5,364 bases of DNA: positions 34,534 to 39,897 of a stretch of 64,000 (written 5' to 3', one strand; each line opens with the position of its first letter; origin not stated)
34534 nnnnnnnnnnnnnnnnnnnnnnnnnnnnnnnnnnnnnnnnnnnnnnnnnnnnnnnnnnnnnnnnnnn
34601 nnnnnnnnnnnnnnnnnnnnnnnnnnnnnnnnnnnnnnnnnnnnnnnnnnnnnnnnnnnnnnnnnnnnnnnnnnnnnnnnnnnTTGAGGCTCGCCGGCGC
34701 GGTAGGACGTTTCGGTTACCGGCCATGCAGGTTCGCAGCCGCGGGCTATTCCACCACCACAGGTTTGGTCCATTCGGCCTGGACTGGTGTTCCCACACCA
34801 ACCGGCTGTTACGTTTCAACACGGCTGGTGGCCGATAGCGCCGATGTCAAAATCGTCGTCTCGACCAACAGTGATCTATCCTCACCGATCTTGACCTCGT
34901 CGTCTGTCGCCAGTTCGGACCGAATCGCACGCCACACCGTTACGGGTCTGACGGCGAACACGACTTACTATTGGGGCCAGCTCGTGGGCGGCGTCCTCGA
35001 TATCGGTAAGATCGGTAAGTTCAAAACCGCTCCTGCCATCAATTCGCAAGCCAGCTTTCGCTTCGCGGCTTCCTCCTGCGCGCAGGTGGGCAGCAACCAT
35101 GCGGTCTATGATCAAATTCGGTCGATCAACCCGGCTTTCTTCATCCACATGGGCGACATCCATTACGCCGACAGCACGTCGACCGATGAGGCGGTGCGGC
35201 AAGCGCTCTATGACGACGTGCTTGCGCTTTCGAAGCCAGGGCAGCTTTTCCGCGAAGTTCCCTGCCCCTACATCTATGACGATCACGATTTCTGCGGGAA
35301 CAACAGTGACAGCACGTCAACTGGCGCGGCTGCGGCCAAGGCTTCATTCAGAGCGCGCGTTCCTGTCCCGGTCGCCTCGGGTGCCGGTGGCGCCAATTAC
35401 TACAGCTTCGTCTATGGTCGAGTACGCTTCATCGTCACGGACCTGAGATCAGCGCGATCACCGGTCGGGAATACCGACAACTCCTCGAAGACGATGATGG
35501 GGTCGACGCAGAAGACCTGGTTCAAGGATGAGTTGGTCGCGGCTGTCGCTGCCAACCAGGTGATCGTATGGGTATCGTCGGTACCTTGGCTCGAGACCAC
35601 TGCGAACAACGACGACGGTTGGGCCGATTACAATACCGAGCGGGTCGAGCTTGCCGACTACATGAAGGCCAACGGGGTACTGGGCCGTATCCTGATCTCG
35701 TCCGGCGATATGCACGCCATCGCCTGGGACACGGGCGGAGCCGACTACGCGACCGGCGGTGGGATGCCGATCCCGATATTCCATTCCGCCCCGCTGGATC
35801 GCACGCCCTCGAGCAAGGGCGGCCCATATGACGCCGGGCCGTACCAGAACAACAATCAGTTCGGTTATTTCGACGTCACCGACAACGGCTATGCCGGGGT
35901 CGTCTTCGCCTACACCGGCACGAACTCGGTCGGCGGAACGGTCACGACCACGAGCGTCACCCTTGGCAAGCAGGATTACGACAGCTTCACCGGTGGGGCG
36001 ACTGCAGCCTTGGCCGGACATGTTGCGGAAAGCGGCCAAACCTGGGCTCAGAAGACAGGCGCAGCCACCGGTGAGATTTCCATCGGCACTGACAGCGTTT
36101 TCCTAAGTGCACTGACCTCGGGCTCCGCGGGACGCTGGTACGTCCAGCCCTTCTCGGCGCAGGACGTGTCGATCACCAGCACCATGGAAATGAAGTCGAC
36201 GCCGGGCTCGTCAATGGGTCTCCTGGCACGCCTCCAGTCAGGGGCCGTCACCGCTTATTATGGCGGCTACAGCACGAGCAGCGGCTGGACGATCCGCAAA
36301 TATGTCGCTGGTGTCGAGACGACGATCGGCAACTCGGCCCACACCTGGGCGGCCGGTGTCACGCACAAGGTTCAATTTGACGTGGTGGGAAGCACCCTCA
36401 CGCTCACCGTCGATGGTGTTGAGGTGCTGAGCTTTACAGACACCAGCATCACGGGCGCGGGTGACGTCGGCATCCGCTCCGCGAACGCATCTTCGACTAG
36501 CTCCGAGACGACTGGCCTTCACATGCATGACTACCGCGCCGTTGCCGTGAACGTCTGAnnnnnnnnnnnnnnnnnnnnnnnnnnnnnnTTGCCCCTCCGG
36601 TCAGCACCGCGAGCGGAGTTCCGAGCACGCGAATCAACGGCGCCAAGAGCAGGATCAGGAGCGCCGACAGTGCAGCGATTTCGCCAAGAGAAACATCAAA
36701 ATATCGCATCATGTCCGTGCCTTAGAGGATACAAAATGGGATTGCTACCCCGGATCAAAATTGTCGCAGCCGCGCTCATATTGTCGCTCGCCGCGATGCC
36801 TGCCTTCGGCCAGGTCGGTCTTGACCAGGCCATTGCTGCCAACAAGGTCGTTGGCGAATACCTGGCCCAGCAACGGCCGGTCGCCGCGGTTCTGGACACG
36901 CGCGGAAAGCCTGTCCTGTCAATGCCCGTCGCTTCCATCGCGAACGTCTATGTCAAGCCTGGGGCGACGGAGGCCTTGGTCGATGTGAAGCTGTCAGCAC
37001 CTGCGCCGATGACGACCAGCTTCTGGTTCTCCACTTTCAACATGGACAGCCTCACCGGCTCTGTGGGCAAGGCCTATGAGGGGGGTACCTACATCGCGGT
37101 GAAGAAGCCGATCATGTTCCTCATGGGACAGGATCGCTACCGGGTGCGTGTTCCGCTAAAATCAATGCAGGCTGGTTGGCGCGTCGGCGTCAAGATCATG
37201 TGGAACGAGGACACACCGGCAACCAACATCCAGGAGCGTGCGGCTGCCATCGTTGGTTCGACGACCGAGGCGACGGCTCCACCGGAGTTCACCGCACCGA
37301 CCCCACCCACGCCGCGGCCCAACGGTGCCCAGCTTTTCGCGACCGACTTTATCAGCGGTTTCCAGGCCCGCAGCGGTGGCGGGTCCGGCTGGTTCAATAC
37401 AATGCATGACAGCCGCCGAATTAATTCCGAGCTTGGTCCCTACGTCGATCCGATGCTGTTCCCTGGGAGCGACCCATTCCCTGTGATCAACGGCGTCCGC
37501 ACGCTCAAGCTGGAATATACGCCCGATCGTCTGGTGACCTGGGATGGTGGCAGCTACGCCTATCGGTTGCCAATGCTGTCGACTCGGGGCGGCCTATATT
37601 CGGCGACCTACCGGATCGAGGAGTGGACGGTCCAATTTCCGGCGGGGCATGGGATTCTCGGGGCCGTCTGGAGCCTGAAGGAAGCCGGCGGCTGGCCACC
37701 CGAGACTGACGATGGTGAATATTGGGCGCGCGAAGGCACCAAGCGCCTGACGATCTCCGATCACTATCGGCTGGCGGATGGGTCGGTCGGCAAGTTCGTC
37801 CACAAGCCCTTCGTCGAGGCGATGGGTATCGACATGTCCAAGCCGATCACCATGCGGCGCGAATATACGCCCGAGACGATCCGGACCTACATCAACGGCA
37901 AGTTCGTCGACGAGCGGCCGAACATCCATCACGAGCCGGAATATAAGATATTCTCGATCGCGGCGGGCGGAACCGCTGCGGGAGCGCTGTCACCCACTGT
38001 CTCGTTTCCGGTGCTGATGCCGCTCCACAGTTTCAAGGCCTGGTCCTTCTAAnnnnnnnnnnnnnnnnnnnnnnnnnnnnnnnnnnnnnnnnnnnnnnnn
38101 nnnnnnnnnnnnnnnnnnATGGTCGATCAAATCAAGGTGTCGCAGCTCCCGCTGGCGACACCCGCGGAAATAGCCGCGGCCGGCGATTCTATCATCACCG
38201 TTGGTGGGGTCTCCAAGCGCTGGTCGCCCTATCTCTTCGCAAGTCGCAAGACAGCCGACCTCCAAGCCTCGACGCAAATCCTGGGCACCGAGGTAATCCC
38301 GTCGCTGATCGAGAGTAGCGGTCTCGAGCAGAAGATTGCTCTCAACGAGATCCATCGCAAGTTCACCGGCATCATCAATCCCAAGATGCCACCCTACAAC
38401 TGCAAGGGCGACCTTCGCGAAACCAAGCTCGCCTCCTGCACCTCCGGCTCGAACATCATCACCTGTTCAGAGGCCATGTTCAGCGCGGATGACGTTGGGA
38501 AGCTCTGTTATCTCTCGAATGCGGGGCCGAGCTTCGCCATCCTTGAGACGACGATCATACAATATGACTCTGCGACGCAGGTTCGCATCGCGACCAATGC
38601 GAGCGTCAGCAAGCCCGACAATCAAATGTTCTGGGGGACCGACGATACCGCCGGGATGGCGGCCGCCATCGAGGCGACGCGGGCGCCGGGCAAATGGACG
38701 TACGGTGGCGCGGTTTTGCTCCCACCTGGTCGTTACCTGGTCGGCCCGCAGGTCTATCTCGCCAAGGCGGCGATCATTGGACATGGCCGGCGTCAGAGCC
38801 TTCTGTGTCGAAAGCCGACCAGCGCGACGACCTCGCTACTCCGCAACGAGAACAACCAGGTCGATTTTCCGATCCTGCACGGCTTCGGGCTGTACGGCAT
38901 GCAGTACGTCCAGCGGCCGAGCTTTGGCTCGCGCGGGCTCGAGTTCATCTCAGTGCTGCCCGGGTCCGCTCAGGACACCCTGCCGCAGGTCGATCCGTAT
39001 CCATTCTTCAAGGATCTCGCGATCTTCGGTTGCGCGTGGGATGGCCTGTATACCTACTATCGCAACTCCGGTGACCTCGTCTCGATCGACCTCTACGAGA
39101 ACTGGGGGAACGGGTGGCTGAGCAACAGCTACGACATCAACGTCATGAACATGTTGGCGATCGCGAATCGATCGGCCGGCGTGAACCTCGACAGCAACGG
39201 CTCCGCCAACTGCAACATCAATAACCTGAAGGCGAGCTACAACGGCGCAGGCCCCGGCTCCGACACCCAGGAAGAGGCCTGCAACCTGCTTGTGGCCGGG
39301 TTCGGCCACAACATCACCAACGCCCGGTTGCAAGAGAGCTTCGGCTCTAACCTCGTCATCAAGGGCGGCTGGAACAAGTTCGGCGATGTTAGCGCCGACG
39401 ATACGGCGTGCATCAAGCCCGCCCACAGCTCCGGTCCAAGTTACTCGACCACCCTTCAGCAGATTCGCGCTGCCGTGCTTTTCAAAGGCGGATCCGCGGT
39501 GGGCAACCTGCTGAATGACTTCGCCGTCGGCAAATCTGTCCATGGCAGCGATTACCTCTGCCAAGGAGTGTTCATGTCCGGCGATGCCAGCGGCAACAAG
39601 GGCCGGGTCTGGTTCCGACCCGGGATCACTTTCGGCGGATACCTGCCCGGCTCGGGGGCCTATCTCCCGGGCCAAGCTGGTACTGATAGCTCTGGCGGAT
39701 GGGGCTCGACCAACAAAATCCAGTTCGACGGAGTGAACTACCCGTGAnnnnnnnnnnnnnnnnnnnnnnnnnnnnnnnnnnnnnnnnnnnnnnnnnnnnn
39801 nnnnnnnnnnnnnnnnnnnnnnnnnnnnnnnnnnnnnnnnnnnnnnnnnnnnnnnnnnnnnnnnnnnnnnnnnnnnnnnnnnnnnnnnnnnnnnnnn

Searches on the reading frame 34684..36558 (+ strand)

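Call 27: search_protein_families(library=phrogs, proteins=[window:34684-36558:+], max_evalue=0.00001)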
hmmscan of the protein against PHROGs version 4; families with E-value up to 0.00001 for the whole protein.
window:34684-36558:+ (624 aa): 3 families
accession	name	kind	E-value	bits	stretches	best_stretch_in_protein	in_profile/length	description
phrog_13624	-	other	5e-86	290.6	1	24-429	225-641/651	hydrolase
phrog_24476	-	other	1.1e-60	206.5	1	29-423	3-419/1066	phosphodiesterase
phrog_25497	-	unknown function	2.7e-46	159.1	1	26-423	219-616/635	-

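Call 58: search_protein_families(library=pfam, proteins=[window:34684-36558:+], max_evalue=0.001)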
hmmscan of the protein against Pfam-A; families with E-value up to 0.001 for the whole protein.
window:34684-36558:+ (624 aa): 1 family
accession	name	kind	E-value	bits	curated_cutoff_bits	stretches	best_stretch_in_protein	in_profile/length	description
PF09423.15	PhoD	-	9.7e-19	68.1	27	1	127-405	1-331/343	PhoD-like phosphatase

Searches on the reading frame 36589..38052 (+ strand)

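Call 27: search_protein_families(library=phrogs, proteins=[window:36589-38052:+], max_evalue=0.00001)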
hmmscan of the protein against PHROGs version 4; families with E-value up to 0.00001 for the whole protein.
window:36589-38052:+ (487 aa): 1 family
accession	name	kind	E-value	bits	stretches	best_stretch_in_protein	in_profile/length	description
phrog_17064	-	unknown function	1.5e-13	51.5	1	112-482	33-406/413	-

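Call 58: search_protein_families(library=pfam, proteins=[window:36589-38052:+], max_evalue=0.001)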
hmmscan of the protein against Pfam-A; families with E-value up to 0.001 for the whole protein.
window:36589-38052:+ (487 aa): 0 families

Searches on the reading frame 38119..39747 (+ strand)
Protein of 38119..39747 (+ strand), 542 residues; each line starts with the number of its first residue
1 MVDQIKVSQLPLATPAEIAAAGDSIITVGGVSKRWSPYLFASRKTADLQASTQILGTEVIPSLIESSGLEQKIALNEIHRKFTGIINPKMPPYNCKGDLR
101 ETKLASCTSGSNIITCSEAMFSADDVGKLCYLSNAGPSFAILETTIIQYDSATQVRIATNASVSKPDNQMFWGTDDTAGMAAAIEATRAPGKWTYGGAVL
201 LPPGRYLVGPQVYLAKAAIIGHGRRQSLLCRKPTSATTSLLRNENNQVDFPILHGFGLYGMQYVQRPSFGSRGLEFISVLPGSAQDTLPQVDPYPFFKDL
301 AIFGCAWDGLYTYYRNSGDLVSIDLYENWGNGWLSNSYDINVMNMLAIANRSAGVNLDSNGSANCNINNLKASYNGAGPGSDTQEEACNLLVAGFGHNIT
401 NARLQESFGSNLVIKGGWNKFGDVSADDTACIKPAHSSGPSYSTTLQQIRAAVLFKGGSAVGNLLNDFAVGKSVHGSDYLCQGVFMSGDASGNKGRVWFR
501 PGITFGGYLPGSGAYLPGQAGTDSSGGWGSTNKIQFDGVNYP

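Call 27: search_protein_families(library=phrogs, proteins=[window:38119-39747:+], max_evalue=0.00001)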
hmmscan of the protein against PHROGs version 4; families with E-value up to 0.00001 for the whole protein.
window:38119-39747:+ (542 aa): 1 family
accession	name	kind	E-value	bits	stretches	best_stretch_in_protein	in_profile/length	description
phrog_32881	-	moron, auxiliary metabolic gene and host takeover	5e-07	29.4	1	106-187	143-224/690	pectin lyase activity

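Call 58: search_protein_families(library=pfam, proteins=[window:38119-39747:+], max_evalue=0.001)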
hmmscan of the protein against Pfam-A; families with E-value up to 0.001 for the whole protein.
window:38119-39747:+ (542 aa): 0 families
